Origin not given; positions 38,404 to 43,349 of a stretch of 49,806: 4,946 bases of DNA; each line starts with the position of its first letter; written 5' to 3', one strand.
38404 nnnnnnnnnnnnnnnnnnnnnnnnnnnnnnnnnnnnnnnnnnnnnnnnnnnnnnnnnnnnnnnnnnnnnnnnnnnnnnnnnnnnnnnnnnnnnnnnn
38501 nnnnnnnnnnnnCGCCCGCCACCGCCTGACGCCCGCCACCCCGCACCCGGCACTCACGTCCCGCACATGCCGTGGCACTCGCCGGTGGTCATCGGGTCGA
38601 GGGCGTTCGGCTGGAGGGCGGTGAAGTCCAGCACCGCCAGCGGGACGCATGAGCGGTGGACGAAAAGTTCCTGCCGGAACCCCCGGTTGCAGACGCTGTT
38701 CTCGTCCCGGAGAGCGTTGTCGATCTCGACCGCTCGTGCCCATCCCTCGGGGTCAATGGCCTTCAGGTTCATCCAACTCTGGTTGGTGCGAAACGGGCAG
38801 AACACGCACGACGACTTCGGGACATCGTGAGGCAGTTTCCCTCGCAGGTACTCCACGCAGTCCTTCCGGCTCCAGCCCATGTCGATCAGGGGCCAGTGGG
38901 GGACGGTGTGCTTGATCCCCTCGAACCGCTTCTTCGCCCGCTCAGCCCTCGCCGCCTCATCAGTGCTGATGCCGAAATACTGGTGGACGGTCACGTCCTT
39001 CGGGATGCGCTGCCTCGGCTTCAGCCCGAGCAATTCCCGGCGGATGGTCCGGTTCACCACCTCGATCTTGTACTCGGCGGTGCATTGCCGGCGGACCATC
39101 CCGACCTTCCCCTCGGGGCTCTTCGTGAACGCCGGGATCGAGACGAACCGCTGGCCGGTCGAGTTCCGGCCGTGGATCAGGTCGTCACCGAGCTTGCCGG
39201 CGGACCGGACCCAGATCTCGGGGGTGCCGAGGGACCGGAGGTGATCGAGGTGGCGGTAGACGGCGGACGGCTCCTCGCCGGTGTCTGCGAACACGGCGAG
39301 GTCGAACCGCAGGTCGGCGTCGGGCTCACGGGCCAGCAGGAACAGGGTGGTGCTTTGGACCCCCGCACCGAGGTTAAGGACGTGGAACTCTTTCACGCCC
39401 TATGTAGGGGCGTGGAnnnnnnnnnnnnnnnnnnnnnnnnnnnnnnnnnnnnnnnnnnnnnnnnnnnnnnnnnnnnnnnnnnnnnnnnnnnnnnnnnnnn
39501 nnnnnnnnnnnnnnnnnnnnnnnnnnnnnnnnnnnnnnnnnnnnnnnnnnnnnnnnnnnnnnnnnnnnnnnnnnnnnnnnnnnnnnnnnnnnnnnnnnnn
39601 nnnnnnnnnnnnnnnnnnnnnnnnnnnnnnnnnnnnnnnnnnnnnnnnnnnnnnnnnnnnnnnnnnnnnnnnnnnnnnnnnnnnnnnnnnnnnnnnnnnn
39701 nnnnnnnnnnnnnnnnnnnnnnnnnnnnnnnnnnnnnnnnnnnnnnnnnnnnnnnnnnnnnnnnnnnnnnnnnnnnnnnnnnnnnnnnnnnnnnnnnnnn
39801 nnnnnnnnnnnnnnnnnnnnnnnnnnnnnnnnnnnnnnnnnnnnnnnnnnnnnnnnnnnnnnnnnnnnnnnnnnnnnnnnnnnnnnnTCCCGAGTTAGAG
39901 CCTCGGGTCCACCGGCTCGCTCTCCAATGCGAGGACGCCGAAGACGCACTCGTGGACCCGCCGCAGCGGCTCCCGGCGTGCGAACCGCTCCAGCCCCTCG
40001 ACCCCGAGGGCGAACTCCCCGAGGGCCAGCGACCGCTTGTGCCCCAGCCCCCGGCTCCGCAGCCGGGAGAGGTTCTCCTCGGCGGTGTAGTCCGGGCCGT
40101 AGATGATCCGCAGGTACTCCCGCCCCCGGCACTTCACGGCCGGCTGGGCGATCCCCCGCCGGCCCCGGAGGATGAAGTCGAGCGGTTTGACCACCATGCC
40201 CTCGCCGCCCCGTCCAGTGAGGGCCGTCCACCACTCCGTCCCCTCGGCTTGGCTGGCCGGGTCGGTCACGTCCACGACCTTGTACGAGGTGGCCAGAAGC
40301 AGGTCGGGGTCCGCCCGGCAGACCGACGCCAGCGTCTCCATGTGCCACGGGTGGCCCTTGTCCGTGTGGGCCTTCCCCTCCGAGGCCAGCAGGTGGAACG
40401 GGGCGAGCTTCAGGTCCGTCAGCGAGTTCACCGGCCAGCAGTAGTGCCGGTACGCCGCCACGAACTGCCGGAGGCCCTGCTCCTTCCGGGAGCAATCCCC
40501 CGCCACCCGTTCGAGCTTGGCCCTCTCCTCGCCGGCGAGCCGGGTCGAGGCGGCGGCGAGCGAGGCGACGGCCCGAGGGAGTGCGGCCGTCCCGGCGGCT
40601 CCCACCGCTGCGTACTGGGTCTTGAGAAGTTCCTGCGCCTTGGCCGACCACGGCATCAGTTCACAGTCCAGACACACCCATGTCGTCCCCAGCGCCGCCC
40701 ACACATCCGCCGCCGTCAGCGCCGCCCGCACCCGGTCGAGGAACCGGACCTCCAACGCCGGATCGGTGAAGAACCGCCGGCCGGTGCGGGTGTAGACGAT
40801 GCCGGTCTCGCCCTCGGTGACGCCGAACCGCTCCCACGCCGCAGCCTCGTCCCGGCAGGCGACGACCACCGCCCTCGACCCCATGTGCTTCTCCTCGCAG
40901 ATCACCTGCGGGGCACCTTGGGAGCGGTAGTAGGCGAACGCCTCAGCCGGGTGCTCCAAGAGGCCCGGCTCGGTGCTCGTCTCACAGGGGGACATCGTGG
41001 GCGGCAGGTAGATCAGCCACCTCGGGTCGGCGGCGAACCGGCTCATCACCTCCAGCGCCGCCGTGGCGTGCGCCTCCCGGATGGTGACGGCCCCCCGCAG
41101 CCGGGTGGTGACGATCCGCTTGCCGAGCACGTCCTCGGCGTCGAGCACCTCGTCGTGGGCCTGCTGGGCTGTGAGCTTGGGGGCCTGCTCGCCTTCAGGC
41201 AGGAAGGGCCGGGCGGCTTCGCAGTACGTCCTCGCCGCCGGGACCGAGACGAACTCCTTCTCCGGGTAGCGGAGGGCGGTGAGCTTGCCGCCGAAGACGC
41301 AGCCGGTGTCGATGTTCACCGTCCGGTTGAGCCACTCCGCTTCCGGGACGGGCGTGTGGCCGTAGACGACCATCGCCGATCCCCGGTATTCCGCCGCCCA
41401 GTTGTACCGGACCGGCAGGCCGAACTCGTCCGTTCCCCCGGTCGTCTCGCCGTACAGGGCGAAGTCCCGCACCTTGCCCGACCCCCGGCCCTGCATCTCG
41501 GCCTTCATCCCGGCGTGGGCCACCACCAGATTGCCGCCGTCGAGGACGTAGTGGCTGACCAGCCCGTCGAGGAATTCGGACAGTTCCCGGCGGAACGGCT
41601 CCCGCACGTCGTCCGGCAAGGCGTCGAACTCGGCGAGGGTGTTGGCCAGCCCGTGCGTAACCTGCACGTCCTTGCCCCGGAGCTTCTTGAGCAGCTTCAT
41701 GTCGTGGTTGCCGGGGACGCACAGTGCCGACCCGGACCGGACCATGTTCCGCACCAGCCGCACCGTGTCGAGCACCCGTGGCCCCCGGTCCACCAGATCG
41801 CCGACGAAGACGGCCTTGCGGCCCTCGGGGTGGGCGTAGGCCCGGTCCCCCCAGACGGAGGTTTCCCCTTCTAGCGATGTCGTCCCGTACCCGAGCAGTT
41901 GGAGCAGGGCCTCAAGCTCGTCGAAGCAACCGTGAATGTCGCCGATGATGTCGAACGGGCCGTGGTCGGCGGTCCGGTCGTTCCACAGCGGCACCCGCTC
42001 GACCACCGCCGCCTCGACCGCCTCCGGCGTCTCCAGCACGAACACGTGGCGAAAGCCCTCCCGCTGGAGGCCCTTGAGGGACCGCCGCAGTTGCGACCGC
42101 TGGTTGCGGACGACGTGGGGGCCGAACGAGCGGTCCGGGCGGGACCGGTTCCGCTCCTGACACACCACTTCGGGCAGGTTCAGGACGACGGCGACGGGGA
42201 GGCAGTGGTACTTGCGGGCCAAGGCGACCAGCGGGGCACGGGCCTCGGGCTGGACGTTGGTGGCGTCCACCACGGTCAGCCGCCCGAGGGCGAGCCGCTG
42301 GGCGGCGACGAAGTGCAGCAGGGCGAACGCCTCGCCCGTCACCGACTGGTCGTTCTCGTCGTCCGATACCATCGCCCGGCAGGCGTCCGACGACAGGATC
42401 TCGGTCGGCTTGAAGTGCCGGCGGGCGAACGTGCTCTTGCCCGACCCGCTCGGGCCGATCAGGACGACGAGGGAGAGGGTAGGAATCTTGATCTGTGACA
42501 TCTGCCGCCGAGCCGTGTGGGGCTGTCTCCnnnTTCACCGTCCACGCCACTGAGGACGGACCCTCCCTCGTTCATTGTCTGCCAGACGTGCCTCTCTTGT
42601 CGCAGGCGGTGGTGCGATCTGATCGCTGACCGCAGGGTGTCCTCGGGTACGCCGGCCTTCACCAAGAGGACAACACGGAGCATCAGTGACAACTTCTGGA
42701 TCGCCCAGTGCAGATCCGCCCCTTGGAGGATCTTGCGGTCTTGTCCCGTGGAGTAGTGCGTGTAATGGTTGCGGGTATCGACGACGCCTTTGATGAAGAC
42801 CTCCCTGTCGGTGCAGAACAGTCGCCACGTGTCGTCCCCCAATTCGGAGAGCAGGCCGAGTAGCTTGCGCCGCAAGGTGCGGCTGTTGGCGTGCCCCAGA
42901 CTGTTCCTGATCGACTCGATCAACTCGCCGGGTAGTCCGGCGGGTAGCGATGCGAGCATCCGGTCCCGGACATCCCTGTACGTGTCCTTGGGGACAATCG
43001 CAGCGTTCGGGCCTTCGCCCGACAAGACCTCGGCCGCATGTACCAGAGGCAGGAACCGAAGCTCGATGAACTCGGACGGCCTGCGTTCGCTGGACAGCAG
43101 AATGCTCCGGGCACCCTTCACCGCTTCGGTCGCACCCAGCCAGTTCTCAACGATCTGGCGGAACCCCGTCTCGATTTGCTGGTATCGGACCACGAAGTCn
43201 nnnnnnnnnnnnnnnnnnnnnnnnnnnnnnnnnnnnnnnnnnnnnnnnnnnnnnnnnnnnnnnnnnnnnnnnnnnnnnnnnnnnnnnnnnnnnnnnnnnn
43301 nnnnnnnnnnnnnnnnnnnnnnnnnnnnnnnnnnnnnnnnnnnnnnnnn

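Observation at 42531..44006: ApeA-like HEPN protein with lower GC than its RNA-repair neighbours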

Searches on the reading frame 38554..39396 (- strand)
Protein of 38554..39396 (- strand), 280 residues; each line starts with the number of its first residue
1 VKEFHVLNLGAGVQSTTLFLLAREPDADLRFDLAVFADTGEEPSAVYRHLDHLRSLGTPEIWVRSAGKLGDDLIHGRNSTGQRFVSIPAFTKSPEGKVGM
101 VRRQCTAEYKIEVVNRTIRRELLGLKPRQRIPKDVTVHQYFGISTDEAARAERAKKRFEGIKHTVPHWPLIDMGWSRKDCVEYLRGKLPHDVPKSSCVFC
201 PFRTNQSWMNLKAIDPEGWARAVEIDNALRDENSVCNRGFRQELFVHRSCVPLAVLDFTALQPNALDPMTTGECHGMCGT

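Call 3: search_protein_families(library=pfam, proteins=[window:38554-39396:-], max_evalue=0.01)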
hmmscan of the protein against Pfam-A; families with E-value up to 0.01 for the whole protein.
window:38554-39396:- (280 aa): 0 families

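Call 4: search_protein_families(library=padloc, proteins=[window:38554-39396:-], max_evalue=0.01)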
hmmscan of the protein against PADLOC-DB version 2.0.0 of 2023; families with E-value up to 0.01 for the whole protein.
window:38554-39396:- (280 aa): 1 family
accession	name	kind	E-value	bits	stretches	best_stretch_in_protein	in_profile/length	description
PDLC02782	SspD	-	8.7e-13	46.6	1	5-229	2-202/277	SspD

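Call 51: search_protein_families(library=ncbifam, proteins=[window:38554-39396:-], max_evalue=0.01)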
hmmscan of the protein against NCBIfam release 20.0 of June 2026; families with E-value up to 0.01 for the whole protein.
window:38554-39396:- (280 aa): 0 families

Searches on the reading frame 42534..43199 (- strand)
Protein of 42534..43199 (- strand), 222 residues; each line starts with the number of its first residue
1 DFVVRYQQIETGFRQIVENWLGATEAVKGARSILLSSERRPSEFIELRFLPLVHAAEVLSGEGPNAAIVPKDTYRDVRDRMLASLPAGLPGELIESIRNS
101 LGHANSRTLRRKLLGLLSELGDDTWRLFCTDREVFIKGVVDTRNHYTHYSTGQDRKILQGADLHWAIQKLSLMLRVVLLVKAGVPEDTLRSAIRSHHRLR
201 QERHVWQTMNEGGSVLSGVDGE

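Call 74: predict_structure(alignment_id=A2)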
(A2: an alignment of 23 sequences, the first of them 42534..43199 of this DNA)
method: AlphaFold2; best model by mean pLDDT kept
length: 222 residues; sequences in the alignment: 23
mean_pLDDT: 89.3   pTM: 0.83
mean pLDDT of the five models: 89.3, 89.0, 86.6, 86.1, 85.8
residues with pLDDT >= 90: 143; 70-90: 67; 50-70: 9; < 50: 3
segments of 3 or more residues with pLDDT < 50: 220-222
pLDDT, mean of each block of 10 residues (from residue 1): 83 95 95 92 89 95 81 89 93 89 83 94 94 96 86 83 94 96 95 90 88 76 41
secondary structure, 60 per line:
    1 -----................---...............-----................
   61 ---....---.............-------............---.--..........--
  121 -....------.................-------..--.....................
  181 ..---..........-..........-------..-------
elements in order: H6-21 H25-39 H45-60 H71-83 H91-102 H109-118 H122-125 H132-148 H160-182 H186-195 H197-206

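Call 78: fold_search(model_id=the predicted structure, library=pdb)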
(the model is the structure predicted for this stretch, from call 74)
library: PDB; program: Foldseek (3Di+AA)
matches with E <= 10: 179; with E <= 0.001: 0
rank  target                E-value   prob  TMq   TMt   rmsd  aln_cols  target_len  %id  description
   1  9lni                  7.6e-01  0.09  0.16  0.16  18.6       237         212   13  Crystal structure of the de novo designed protein ZZ1 (released 2025-06-04)
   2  9kpz_B                8.4e-01  0.04  0.13  0.13  25.4       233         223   14  Structure of TolQRA complex at pH 5.4 from E.coli (released 2026-03-04)
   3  3err_A                9.8e-01  0.04  0.12  0.06  21.6       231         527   12  Microtubule binding domain from mouse cytoplasmic dynein as a fusion with seryl-tRNA synthetase (released 2008-11-25)
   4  6bcr_E                1.0e+00  0.11  0.19  0.19  17.8       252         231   10  Complex of 14-3-3 theta with an IRSp53 peptide phosphorylated at T340 (released 2018-10-24)
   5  9cc4_B                1.1e+00  0.09  0.17  0.18  19.6       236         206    9  Crystal structure of Z4 c3ii (released 2025-06-25)
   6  8gr5                  1.4e+00  0.11  0.22  0.17  14.4       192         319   12  Cop4 from Antrodia cinnamomea in apo form (released 2023-09-06)
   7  6kqt_A                1.4e+00  0.04  0.13  0.06  21.8       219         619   11  Crystal Structure of GH136 lacto-N-biosidase from Eubacterium ramulus - native protein (released 2020-06-10)
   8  5cwi                  1.7e+00  0.07  0.18  0.18  16.4       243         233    8  Crystal structure of de novo designed helical repeat protein DHR18 (released 2015-12-16)
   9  5wa4_E                1.9e+00  0.09  0.20  0.15  18.8       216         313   10  Pyridine synthase, TbtD, from thiomuracin biosynthesis bound to an N-terminal leader peptide fragment (released 2017-11-22)
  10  5sv1_J                1.9e+00  0.03  0.13  0.13  25.7       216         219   11  Structure of the ExbB/ExbD complex from E. coli at pH 4.5 (released 2016-09-28)
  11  5hn9_A                2.0e+00  0.07  0.19  0.14  16.5       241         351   10  Crystal structure of Plasmodium vivax geranylgeranylpyrophosphate synthase complexed with BPH-1186 (released 2016-09-07)
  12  9hfi                  2.0e+00  0.06  0.17  0.19  20.2       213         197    9  Crystal structure of human TRF1 TRFH domain in complex with compound 17 (released 2025-11-26)
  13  5h3d_B                2.0e+00  0.05  0.15  0.11  25.5       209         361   17  Helical structure of membrane tubules decorated by ACAP1 (BARPH doamin) protein by cryo-electron microscopy and MD sim (released 2019-01-16)
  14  6elq_A                2.0e+00  0.05  0.14  0.07  15.1       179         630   13  Carbon Monoxide Dehydrogenase IV from Carboxydothermus hydrogenoformans (released 2018-01-03)
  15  8gu6_D                2.0e+00  0.04  0.15  0.07  21.1       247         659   13  Structure of the SbCas7-11-crRNA-NTR-Csx29 complex (released 2023-01-18)
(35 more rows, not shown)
